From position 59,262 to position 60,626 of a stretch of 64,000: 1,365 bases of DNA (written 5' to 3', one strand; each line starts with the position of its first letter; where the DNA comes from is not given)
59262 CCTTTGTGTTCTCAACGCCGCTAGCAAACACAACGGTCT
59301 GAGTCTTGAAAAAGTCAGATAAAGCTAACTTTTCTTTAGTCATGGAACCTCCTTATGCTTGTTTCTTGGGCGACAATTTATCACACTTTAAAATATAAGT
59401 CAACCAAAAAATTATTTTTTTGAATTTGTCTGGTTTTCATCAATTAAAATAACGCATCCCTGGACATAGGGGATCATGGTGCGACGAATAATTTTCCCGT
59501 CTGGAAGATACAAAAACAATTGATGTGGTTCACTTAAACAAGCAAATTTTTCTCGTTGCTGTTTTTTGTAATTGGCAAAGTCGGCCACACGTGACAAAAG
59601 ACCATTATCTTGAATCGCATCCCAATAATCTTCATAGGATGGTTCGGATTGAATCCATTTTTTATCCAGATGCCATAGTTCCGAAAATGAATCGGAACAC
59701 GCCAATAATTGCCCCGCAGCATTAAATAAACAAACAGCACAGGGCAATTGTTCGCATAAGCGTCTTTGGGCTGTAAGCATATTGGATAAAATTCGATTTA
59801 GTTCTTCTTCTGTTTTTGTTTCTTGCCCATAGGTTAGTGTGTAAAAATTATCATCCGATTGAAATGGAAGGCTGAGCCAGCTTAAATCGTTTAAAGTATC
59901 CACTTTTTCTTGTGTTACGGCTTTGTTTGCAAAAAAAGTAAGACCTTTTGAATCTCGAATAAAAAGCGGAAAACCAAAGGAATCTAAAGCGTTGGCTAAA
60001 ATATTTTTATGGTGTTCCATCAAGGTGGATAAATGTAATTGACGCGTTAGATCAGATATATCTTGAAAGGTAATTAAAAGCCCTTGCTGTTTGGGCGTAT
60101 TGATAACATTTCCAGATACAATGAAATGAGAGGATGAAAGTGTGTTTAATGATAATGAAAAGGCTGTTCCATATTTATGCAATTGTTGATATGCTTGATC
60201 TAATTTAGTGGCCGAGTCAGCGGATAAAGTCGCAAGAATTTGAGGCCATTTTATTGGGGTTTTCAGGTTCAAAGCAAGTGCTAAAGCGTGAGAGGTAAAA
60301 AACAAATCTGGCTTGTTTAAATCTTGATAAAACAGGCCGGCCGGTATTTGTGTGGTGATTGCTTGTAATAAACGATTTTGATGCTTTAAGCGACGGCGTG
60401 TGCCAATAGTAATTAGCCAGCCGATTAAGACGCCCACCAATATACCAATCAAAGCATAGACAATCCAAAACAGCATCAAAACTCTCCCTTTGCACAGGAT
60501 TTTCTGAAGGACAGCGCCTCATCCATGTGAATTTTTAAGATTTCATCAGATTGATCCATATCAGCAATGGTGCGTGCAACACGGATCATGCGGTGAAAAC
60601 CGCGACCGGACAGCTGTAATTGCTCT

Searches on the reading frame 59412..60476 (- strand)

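Call 60: search_protein_families(library=pfam, proteins=[window:59412-60476:-])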
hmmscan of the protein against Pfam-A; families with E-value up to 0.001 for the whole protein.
window:59412-60476:- (354 aa): 1 family
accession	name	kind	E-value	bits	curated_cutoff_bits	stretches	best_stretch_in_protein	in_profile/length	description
PF12860.13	PAS_7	-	1.5e-05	25.5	27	1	242-346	2-104/115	PAS fold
